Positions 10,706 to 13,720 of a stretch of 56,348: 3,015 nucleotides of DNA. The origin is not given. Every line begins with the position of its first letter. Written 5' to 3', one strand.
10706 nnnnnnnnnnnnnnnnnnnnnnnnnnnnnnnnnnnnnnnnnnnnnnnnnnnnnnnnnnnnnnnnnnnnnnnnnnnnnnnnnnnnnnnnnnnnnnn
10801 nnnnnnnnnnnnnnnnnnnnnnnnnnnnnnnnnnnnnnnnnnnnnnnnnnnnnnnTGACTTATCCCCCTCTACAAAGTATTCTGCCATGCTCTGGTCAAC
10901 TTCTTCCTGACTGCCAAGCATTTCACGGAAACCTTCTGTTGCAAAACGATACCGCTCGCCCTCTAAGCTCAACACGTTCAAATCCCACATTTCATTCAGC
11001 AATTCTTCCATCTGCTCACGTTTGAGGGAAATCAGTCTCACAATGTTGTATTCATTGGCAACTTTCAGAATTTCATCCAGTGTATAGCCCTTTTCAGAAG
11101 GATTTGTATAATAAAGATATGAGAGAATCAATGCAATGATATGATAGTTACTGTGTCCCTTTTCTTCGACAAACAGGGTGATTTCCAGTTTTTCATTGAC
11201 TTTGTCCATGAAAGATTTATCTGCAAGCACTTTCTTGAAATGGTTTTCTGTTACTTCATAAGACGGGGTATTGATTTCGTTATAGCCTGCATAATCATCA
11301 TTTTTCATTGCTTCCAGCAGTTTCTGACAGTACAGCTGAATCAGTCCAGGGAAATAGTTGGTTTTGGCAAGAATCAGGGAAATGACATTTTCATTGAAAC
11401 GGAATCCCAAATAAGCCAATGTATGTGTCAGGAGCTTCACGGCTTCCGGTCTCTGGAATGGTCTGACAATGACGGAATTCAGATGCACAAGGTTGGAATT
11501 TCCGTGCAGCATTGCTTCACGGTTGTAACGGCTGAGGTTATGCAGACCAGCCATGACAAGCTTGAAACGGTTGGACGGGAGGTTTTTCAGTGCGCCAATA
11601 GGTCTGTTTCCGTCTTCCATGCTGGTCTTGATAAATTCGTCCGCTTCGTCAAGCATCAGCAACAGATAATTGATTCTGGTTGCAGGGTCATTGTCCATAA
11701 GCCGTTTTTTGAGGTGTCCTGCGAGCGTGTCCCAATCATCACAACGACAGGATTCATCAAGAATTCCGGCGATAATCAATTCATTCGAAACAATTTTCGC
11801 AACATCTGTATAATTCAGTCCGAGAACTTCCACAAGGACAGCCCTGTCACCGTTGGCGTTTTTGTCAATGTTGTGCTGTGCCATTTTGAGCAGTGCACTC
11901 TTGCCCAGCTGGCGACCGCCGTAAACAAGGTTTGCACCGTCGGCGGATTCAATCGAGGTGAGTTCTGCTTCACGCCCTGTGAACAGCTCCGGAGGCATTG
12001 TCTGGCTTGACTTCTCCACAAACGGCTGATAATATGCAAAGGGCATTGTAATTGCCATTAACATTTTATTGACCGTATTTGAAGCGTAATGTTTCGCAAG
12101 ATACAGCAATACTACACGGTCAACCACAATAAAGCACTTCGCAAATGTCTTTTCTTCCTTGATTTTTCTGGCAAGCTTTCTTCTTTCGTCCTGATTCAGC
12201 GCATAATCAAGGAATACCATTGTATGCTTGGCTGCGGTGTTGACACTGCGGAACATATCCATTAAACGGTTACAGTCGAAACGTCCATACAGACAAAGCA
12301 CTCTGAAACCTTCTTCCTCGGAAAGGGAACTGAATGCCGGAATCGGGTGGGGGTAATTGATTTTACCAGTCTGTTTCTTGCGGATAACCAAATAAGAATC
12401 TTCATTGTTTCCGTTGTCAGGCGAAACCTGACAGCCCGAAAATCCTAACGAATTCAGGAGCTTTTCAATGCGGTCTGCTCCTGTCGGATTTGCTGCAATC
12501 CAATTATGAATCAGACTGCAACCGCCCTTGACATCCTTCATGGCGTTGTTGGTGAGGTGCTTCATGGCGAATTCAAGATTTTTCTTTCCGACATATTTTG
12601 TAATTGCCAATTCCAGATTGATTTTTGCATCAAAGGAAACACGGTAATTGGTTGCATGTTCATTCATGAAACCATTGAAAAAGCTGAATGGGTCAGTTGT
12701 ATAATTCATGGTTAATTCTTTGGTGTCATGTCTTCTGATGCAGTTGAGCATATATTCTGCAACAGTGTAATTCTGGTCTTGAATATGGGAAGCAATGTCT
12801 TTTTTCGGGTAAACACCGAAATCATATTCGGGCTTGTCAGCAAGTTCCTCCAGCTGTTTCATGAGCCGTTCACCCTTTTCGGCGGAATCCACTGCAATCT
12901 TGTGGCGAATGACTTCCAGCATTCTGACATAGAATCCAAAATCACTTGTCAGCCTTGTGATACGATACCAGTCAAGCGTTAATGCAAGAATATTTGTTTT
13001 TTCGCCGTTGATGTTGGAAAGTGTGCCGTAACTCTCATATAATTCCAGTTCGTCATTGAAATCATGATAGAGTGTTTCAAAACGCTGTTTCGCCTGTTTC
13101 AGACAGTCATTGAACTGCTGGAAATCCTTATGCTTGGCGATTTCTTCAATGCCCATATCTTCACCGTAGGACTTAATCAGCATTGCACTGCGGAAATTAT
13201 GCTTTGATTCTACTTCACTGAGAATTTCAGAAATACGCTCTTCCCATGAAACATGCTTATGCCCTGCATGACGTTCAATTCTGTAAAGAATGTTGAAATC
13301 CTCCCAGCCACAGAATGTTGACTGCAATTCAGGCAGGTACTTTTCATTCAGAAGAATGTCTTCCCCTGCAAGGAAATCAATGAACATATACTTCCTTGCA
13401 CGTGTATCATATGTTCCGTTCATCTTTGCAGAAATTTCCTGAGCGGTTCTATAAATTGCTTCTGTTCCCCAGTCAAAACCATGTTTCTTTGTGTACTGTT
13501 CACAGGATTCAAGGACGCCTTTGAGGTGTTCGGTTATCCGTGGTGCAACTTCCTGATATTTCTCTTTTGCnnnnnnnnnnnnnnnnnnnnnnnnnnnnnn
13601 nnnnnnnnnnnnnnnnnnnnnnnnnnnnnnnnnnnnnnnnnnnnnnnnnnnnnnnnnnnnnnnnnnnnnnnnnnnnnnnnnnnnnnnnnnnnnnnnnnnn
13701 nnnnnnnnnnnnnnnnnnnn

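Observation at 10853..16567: Unusual domain order in the 1904-aa NTPase: N-terminal barrels and TPRs, about 700 unassigned residues, NTPase at the C-terminus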

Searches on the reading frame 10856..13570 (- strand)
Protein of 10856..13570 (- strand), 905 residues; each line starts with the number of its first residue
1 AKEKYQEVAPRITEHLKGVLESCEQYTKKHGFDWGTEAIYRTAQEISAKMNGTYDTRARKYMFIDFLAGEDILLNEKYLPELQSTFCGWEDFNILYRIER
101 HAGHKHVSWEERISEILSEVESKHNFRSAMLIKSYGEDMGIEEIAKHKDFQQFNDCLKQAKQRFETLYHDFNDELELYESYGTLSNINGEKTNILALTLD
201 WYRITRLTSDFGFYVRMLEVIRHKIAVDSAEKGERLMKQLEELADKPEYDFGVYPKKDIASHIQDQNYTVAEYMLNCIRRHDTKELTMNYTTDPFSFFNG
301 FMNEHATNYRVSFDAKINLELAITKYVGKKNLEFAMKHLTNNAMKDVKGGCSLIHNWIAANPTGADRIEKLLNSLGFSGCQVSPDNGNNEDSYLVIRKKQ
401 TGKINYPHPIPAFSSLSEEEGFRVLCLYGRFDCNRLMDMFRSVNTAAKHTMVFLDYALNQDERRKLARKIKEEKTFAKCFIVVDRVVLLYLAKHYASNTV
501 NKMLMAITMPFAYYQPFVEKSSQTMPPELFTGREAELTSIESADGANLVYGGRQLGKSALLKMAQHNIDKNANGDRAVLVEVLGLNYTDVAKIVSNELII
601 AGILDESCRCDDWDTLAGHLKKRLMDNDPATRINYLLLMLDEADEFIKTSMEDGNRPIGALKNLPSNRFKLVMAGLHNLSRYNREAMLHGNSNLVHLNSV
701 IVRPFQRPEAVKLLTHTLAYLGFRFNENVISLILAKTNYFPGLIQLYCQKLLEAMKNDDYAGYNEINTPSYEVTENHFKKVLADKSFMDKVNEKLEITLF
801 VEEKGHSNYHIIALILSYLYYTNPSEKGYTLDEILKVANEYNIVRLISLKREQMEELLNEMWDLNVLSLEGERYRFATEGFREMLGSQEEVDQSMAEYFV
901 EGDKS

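Call 59: predict_structure(alignment_id=A7)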
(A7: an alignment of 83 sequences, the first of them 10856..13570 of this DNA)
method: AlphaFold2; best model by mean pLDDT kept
length: 905 residues; sequences in the alignment: 83
mean_pLDDT: 88.1   pTM: 0.78
mean pLDDT of the five models: 88.1, 88.0, 86.6, 86.5, 86.2
residues with pLDDT >= 90: 469; 70-90: 398; 50-70: 35; < 50: 3
segments of 3 or more residues with pLDDT < 50: none
pLDDT, mean of each block of 10 residues (from residue 1): 87 93 93 84 88 83 90 90 67 83 91 94 94 94 93 93 90 84 82 89 91 92 90 90 89 91 89 87 81 94 96 90 93 94 90 91 91 94 89 94 89 94 95 96 92 96 95 93 97 96 98 91 86 91 89 81 93 92 89 94 91 92 88 92 86 79 88 74 53 69 88 95 91 85 90 89 87 86 78 77 76 91 84 92 86 85 84 82 82 85 56
secondary structure, 60 per line:
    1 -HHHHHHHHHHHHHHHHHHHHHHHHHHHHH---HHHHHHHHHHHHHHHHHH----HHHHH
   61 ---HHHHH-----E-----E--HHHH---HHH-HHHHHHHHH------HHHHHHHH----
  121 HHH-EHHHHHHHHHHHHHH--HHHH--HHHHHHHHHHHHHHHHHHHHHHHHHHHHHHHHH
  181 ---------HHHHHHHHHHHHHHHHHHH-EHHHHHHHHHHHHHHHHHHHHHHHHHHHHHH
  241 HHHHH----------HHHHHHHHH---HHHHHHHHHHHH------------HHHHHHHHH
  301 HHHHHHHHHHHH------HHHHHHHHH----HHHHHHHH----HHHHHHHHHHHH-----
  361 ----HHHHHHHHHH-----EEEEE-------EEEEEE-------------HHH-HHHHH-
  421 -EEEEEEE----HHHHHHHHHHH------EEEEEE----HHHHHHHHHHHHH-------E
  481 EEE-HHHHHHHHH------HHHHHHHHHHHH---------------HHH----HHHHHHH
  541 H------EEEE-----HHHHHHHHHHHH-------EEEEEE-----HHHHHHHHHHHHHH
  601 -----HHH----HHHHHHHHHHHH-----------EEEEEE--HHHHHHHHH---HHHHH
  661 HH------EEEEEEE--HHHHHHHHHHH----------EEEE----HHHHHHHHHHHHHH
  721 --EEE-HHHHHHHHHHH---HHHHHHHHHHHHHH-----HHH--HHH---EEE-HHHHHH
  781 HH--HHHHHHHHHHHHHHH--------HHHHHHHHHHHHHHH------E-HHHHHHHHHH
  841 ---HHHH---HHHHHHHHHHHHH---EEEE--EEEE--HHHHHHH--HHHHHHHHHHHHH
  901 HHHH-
elements in order (helices of 4 or more, strands of 3 or more residues): H2-30 H34-51 H56-60 H64-68 H83-86 H94-102 H109-116 H126-139 H142-145 H148-180 H190-208 H211-245 H256-264 H268-279 H292-312 H319-327 H332-339 H344-355 H365-374 E380-384 E392-397 H415-419 E422-428 H433-443 E450-455 H460-472 E480-483 H485-493 H500-511 H534-541 E548-551 H557-568 E576-581 H587-600 H613-624 E636-641 H644-652 H656-662 E669-675 H678-688 E699-702 H707-720 E723-725 H727-737 H741-754 E771-773 H775-782 H785-799 H808-822 H831-840 H844-847 H851-863 E867-870 E873-876 H879-885 H888-904

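Call 63: fold_search(model_id=the predicted structure, library=pdb)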
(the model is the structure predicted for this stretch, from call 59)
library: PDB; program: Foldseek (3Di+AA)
matches with E <= 10: 627; with E <= 0.001: 51
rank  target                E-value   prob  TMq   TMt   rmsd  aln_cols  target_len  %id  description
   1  2qen                  2.5e-07  1.00  0.26  0.60   6.5       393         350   16  The walker-type atpase paby2304 of pyrococcus abyssi (released 2008-07-01)
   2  2fna_A                2.0e-06  1.00  0.28  0.64   6.0       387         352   16  Crystal structure of an archaeal aaa+ atpase (sso1545) from sulfolobus solfataricus p2 at 2.00 A resolution (released 2006-02-07)
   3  7tjj_A                3.2e-06  1.00  0.22  0.38  15.2       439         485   15  S. cerevisiae ORC bound to 84 bp ARS1 DNA and Cdc6 (state 1) with docked Orc6 N-terminal domain (released 2022-10-05)
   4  7tjh_A                3.9e-06  1.00  0.22  0.39  14.9       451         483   14  S. cerevisiae ORC bound to 84 bp ARS1 DNA and Cdc6 (state 1) with flexible Orc6 N-terminal domain (released 2022-10-05)
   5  7jgr_G                6.9e-06  1.00  0.22  0.47  13.8       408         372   18  Structure of Drosophila ORC bound to DNA (84 bp) and Cdc6 (released 2020-09-09)
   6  7tjf_A                7.2e-06  1.00  0.22  0.38  15.1       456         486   15  S. cerevisiae ORC bound to 84 bp ARS1 DNA (released 2023-01-18)
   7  7jgr_A                9.8e-06  1.00  0.22  0.44  13.6       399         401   14  Structure of Drosophila ORC bound to DNA (84 bp) and Cdc6 (released 2020-09-09)
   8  1fnn_A                1.8e-05  1.00  0.20  0.42  13.2       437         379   14  CRYSTAL STRUCTURE OF CDC6P FROM PYROBACULUM AEROPHILUM (released 2000-10-04)
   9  5zr1_A                1.8e-05  1.00  0.21  0.36  15.4       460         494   14  Saccharomyces Cerevisiae Origin Recognition Complex Bound to a 72-bp Origin DNA containing ACS and B1 element (released 2018-07-11)
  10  7mca_A                2.8e-05  1.00  0.21  0.36  15.4       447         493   14  Structure of the S. cerevisiae origin recognition complex bound to the replication initiator Cdc6 and the ARS1 origin  (released 2021-06-02)
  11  2qby_A                3.3e-05  1.00  0.23  0.45   8.4       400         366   16  Crystal structure of a heterodimer of Cdc6/Orc1 initiators bound to origin DNA (from S. solfataricus) (released 2007-09-11)
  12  8s0e_G                4.5e-05  1.00  0.20  0.47  13.4       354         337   13  H. sapiens OCCM bound to double stranded DNA (released 2024-10-02)
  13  7cte_D                5.9e-05  1.00  0.16  0.31  16.4       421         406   11  Human Origin Recognition Complex, ORC2-5 (released 2021-01-06)
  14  8efy_K                6.4e-05  1.00  0.21  0.50   9.3       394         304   15  Structure of double homo-hexameric AAA+ ATPase RuvB motors (released 2023-05-10)
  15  5uj7_D                6.7e-05  1.00  0.17  0.33  15.8       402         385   13  Structure of the active form of human Origin Recognition Complex ATPase motor module, complex subunitS 1, 4, 5 (released 2017-02-08)
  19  8dgf_A                8.7e-05  1.00  0.22  0.14  22.6       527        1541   11  Avs4 bound to phage PhiV-1 portal (released 2022-08-03)
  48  9jap_A                8.3e-04  1.00  0.22  0.24  24.6       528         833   10  Helical structure of EfAvs5(SIR2-STAND) (released 2025-03-19)
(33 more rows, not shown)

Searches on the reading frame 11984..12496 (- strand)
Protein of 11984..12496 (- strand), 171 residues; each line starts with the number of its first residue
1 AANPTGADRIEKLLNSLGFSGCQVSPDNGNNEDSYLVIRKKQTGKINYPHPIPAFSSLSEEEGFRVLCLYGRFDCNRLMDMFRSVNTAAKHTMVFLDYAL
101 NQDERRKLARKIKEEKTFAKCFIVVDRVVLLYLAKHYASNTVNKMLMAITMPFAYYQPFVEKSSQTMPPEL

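Call 68: search_protein_families(library=pfam, alignment_id=A9, max_evalue=5)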
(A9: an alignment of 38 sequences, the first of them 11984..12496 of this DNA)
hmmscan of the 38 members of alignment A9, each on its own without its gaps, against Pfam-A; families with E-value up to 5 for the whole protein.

A. member 1, window:11984-12496:- (171 aa): 2 families
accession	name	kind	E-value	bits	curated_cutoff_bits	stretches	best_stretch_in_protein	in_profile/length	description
PF08463.15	EcoEI_R_C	-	0.09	13.3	24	1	76-160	50-139/163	EcoEI R protein C-terminal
PF25124.1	DUF7816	-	0.17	12.5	27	1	67-103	21-57/71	Domain of unknown function (DUF7816)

B. families by the number of members that match (of 38 scanned): 22 families
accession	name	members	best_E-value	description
PF07587.16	PSD1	2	0.041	Protein of unknown function (DUF1553)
PF03400.19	DDE_Tnp_IS1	1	0.0054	IS1 transposase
PF12414.13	Fox-1_C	1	0.01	Calcitonin gene-related peptide regulator C terminal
PF22695.2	EST1-like_DNA_bind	1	0.022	EST1-like DNA-binding domain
PF18273.6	T3RM_EcoP15I_C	1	0.027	Type III R-M EcoP15I C-terminal domain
PF17648.7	Luciferase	1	0.036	Luciferase domain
PF03793.24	PASTA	1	0.071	PASTA domain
PF23629.1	Death_MADD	1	0.077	MAP kinase-activating death domain protein death domain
PF21695.3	GlnR_1st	1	0.084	Transcription regulator GlnR, N-terminal domain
PF08463.15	EcoEI_R_C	1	0.09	EcoEI R protein C-terminal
PF01348.27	Intron_maturas2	1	0.09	Type II intron maturase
PF17209.9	Hfq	1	0.091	Hfq protein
PF20400.3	BAR_4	1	0.13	BAR-like domain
PF25124.1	DUF7816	1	0.17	Domain of unknown function (DUF7816)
PF16263.11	DUF4917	1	0.17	Domain of unknown function (DUF4917)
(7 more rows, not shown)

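Call 69: search_solved_structures(query=A9, max_evalue=10, show_alignments=2)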
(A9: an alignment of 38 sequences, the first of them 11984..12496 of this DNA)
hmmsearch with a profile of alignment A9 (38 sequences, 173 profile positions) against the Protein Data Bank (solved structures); distinct sequences matched with E-value up to 10: 12.
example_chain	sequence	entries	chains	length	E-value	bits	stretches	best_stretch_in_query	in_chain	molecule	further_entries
4r5d_A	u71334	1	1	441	0.0065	19.6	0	74-120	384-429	Leucine rich repeat protein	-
1jlk_A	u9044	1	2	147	0.034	17.3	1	77-126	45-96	Response regulator RCP1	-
1i3c_A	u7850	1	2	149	0.035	17.2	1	77-126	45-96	RESPONSE REGULATOR RCP1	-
1w45_A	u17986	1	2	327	0.2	14.7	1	75-118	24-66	ANNEXIN A8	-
1w3w_A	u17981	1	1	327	0.22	14.6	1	75-118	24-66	ANNEXIN A8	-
2l82_A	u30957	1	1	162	0.28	14.3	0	62-90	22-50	DESIGNED PROTEIN OR32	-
1q8b_A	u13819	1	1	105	0.44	13.6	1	72-120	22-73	Protein yjcS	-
1k68_A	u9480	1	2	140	0.64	13.1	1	69-125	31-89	Phytochrome Response Regulator RcpA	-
2lta_A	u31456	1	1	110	0.99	12.5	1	61-90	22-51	De novo designed protein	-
1ofu_X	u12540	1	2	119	1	12.5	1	67-119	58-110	HYPOTHETICAL PROTEIN PA3008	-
4r6g_A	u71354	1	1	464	1.6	11.9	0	74-120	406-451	leucine rich repeats DLRR_K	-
1oft_A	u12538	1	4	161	2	11.5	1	67-119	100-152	HYPOTHETICAL PROTEIN PA3008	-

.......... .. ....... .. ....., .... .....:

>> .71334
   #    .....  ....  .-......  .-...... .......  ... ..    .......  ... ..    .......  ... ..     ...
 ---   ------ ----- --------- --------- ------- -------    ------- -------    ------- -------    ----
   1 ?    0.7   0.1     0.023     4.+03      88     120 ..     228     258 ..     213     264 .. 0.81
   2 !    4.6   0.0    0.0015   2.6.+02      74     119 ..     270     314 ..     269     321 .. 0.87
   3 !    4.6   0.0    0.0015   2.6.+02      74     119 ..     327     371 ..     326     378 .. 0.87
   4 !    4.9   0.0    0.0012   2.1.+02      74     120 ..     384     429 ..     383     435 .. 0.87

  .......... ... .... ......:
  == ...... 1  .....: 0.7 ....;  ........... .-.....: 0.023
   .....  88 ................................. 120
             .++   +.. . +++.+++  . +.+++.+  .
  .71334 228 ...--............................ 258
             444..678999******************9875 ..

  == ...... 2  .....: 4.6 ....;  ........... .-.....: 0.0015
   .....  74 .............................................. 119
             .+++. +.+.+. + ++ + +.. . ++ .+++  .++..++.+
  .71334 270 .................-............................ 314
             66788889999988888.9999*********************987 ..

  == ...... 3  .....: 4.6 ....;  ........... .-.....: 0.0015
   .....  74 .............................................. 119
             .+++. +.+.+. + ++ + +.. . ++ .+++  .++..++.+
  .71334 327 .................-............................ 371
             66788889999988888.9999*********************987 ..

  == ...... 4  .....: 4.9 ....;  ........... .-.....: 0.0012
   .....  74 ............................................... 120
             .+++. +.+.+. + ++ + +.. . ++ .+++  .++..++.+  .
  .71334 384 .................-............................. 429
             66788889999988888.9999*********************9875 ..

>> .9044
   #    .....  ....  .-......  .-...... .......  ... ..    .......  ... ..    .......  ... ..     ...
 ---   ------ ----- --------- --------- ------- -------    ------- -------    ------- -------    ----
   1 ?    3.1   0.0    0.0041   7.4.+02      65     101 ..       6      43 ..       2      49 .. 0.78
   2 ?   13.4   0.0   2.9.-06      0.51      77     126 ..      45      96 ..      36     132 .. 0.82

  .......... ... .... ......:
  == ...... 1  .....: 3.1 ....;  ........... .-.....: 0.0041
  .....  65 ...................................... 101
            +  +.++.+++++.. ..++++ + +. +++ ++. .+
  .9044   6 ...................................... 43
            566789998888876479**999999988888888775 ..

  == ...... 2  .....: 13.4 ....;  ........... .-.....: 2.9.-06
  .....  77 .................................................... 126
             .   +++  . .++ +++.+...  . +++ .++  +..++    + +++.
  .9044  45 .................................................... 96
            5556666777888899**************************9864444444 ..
